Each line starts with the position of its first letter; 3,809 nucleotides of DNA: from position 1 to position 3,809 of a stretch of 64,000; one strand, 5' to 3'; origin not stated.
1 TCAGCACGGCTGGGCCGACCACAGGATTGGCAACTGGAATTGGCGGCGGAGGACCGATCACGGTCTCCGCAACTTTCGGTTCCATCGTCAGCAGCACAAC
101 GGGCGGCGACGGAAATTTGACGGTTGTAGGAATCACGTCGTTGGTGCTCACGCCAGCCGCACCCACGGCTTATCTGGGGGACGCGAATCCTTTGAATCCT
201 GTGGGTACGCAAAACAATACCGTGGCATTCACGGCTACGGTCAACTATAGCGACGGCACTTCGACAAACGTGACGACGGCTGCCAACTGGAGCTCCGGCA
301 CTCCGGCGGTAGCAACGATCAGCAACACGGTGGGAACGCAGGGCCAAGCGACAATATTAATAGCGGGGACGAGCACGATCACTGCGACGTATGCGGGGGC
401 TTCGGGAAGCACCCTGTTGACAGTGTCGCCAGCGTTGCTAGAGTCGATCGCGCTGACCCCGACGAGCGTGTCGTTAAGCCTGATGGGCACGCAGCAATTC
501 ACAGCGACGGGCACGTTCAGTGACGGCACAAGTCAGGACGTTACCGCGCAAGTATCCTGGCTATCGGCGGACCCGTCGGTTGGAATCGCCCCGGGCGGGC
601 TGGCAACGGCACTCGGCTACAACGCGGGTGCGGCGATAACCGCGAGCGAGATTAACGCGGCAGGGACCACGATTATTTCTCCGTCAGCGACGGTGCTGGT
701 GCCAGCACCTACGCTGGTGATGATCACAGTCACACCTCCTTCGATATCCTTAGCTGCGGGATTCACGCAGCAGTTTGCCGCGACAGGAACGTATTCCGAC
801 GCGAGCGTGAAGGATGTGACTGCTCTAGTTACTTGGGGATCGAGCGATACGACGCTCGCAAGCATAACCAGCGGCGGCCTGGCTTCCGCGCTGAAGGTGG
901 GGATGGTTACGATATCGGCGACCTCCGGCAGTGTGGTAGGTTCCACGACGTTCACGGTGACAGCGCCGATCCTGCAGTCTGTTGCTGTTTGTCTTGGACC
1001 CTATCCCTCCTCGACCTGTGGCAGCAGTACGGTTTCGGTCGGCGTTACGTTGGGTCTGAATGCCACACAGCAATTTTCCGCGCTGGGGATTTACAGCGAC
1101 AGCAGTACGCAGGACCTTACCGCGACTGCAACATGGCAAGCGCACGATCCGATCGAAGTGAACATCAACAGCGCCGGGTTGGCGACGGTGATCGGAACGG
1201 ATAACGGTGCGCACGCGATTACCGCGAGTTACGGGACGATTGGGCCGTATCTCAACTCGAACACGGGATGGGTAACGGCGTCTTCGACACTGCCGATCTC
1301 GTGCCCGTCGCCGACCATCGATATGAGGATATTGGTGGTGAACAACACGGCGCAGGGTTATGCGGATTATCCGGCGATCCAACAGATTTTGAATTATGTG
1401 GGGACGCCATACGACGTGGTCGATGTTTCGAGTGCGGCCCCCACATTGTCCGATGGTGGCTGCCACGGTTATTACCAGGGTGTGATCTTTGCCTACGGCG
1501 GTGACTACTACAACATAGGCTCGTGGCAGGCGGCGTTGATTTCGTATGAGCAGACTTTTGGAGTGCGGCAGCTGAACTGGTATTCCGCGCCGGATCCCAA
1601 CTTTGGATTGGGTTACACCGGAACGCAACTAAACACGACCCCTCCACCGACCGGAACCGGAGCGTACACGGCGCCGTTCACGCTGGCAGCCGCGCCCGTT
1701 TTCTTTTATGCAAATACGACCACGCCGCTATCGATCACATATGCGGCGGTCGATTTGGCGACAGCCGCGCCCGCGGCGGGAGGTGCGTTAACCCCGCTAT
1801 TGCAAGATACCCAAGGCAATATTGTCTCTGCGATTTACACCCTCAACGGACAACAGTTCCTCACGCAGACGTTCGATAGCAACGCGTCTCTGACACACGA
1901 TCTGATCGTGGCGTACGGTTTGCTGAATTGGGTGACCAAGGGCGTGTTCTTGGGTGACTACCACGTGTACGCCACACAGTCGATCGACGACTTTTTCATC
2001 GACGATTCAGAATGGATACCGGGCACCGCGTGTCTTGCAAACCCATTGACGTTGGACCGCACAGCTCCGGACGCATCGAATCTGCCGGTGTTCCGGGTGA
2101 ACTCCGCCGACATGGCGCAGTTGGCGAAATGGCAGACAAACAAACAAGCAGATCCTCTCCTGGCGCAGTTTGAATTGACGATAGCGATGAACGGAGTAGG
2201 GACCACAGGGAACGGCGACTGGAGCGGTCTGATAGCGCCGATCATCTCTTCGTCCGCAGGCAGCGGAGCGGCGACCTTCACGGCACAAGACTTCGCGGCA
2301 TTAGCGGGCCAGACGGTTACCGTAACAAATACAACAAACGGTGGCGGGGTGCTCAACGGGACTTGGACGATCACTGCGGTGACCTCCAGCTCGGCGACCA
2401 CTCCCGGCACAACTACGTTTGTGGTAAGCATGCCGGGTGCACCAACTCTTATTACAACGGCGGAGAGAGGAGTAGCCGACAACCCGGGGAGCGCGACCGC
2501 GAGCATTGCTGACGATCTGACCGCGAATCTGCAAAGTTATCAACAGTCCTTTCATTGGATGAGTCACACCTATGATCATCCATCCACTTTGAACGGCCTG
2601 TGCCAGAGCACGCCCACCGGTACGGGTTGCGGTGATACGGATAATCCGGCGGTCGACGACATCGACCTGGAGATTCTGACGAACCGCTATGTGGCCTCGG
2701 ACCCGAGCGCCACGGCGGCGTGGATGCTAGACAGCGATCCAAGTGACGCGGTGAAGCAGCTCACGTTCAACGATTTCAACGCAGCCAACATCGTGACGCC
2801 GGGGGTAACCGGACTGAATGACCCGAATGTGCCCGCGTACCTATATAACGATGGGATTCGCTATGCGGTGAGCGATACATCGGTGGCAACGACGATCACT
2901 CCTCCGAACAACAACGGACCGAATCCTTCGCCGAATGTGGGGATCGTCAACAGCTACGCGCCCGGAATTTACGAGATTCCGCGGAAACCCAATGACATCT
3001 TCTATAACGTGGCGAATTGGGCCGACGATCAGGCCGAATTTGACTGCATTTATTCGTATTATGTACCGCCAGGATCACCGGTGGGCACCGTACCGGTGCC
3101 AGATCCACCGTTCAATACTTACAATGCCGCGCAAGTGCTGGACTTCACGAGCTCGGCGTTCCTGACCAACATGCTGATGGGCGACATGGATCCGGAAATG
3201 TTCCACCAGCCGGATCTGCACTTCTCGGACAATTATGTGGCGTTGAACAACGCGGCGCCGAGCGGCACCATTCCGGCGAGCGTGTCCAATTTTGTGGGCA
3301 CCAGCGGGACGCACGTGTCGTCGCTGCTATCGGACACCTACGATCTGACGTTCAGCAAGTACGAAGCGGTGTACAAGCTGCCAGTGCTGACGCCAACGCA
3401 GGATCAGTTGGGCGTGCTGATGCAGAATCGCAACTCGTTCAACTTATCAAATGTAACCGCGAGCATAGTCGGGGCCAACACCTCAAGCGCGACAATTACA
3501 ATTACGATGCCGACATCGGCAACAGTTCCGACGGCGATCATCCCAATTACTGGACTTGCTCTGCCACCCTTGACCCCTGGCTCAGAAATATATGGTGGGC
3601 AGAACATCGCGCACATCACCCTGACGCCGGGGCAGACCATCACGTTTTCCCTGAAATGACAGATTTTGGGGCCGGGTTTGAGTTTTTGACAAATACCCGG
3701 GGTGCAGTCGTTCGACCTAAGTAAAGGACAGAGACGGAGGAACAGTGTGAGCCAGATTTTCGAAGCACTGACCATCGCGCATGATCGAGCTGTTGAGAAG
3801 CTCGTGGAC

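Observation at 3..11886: Pel/GAG-like cationic exopolysaccharide operon with a non-canonical export module (adaptor + ExeA ATPase instead of PelBCDE)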

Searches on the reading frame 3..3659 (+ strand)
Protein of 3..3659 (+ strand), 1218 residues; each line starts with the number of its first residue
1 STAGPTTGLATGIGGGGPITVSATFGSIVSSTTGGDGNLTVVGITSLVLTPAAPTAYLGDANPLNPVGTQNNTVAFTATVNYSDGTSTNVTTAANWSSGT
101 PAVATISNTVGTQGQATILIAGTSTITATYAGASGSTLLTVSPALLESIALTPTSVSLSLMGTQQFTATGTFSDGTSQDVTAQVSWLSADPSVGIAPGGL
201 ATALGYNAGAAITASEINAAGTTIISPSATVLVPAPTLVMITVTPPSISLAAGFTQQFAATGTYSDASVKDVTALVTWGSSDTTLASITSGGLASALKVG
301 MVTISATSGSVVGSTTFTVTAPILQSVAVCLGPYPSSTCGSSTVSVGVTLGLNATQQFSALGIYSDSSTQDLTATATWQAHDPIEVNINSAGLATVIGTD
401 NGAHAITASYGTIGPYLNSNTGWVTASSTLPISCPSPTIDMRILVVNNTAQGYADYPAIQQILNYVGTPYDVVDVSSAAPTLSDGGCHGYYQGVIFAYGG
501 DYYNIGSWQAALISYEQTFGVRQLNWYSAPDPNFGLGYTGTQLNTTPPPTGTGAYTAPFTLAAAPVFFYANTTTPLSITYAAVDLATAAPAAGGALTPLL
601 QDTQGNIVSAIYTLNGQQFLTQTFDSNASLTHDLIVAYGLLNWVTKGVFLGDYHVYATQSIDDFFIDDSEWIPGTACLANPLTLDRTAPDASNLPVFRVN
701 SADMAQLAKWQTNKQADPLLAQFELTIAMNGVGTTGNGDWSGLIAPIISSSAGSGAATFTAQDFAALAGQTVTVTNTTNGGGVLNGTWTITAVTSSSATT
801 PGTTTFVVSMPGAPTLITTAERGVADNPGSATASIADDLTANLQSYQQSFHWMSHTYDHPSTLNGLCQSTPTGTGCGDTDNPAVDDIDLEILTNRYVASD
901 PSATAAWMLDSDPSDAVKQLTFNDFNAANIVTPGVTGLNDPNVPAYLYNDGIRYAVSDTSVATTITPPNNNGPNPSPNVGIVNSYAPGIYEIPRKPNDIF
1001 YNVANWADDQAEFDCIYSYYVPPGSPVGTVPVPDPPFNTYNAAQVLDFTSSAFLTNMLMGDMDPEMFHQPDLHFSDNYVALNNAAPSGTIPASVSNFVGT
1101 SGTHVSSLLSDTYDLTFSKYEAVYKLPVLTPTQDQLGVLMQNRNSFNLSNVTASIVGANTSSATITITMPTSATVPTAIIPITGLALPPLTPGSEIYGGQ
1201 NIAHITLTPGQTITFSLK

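Call 3: search_protein_families(library=pfam, proteins=[window:3-3659:+], max_evalue=0.01)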
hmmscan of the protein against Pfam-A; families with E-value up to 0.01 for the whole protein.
window:3-3659:+ (1218 aa): 3 families
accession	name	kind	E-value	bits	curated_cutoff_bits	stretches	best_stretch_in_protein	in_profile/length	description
PF02368.24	Big_2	-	4e-16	59.2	22.8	2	240-319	4-79/79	Bacterial Ig-like domain (group 2)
PF25115.1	Agd3_CE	-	2.4e-10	40.4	27.6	1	923-1077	174-306/366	Agd3 deacetylase domain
PF25116.1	CBM87_Agd3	-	0.0021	18.3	27.6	1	440-539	2-110/214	Agd3 CBM87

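Call 4: search_protein_families(library=ncbifam, proteins=[window:3-3659:+], max_evalue=0.01)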
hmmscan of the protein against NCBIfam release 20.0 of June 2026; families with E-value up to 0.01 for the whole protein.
window:3-3659:+ (1218 aa): 0 families

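Call 8: search_solved_structures(query=window:3-3659:+, max_evalue=1, show_alignments=2)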
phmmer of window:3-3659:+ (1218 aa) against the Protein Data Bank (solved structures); distinct sequences matched with E-value up to 1: 9.
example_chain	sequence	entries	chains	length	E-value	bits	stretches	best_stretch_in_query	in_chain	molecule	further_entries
9ifo_A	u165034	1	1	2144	2.5e-47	165.1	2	71-318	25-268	Teneurin-Like Protein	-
9pt5_A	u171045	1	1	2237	3e-47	164.8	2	71-318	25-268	Teneurin-like protein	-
8gyr_B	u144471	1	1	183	4.1e-20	74.9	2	237-329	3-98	LigA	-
8gyr_A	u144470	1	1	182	4.7e-20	74.8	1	236-329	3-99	Leptospira Immunoglobulin-like protein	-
2mh4_A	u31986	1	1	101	3.4e-13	52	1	237-322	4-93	LigB-like protein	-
2n7s_A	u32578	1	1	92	1.7e-12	49.7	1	237-320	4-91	Ig-like repeat domain protein 1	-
2mqg_A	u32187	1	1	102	4.8e-09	38.3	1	63-142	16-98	LigB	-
2mog_A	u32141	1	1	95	8.9e-09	37.4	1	63-142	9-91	Bacterial Ig-like domain, group 2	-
7quz_AAA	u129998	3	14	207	0.56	11.6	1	238-331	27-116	Beta-1,3-glucanase bglH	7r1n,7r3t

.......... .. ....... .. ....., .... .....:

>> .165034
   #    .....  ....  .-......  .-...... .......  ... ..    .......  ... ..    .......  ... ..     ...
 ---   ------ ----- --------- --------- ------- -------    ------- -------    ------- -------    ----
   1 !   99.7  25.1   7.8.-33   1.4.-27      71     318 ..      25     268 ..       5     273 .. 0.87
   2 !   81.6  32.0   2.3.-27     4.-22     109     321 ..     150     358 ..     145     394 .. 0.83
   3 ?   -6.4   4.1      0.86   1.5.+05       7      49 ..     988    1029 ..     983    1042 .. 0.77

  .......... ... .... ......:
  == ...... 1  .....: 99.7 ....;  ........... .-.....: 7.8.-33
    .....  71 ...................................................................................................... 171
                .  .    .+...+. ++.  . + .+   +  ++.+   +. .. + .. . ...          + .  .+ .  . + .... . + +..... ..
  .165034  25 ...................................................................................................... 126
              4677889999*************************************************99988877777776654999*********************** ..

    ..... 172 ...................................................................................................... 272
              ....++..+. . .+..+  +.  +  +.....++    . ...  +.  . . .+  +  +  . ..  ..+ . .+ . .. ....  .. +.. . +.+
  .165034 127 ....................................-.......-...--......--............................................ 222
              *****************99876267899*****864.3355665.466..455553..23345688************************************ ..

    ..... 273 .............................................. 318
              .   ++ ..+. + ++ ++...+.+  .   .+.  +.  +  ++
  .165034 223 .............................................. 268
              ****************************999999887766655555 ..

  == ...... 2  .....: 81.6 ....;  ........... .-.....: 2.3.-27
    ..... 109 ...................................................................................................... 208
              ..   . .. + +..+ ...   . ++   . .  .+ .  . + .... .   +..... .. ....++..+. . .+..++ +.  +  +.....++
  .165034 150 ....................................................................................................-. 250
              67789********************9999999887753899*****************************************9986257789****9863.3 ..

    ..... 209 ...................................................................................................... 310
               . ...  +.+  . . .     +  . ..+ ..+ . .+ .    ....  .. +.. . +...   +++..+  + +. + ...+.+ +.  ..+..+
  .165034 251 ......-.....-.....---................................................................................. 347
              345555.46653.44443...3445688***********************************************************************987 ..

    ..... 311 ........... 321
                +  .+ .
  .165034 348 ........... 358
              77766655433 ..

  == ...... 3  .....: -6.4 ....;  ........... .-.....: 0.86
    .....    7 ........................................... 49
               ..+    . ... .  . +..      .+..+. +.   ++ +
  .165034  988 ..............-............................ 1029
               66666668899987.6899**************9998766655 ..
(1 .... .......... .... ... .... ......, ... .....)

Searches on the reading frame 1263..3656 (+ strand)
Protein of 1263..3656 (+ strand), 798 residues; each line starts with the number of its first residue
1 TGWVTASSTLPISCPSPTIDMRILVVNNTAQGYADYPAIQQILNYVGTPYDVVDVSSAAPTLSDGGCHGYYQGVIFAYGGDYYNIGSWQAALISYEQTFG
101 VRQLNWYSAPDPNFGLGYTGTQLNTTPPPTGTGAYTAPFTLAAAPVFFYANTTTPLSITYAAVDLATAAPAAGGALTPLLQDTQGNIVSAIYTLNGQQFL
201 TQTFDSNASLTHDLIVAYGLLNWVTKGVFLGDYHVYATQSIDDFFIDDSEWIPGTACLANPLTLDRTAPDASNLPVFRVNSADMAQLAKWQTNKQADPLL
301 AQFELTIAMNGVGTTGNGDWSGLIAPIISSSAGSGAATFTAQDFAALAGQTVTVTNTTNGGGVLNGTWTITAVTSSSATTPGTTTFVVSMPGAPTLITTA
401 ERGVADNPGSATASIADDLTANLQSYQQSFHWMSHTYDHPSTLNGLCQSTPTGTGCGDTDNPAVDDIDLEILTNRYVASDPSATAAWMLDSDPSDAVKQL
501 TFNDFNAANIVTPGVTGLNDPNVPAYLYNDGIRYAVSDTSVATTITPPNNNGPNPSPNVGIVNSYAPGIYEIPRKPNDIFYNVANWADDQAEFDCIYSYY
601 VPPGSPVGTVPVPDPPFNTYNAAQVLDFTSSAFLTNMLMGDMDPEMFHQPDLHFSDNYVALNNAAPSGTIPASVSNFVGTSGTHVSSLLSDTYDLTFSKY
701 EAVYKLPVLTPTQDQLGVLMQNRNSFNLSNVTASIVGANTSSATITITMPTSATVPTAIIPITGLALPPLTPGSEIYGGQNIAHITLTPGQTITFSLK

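Call 49: search_solved_structures(query=A4, max_evalue=1, show_alignments=1)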
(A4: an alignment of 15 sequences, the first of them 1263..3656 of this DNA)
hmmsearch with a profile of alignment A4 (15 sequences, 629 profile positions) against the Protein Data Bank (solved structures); distinct sequences matched with E-value up to 1: 1.
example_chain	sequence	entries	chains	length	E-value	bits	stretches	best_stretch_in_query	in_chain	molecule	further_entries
6nwz_A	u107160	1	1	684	8.2e-43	149.9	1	19-618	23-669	Carbohydrate deacetylase Agd3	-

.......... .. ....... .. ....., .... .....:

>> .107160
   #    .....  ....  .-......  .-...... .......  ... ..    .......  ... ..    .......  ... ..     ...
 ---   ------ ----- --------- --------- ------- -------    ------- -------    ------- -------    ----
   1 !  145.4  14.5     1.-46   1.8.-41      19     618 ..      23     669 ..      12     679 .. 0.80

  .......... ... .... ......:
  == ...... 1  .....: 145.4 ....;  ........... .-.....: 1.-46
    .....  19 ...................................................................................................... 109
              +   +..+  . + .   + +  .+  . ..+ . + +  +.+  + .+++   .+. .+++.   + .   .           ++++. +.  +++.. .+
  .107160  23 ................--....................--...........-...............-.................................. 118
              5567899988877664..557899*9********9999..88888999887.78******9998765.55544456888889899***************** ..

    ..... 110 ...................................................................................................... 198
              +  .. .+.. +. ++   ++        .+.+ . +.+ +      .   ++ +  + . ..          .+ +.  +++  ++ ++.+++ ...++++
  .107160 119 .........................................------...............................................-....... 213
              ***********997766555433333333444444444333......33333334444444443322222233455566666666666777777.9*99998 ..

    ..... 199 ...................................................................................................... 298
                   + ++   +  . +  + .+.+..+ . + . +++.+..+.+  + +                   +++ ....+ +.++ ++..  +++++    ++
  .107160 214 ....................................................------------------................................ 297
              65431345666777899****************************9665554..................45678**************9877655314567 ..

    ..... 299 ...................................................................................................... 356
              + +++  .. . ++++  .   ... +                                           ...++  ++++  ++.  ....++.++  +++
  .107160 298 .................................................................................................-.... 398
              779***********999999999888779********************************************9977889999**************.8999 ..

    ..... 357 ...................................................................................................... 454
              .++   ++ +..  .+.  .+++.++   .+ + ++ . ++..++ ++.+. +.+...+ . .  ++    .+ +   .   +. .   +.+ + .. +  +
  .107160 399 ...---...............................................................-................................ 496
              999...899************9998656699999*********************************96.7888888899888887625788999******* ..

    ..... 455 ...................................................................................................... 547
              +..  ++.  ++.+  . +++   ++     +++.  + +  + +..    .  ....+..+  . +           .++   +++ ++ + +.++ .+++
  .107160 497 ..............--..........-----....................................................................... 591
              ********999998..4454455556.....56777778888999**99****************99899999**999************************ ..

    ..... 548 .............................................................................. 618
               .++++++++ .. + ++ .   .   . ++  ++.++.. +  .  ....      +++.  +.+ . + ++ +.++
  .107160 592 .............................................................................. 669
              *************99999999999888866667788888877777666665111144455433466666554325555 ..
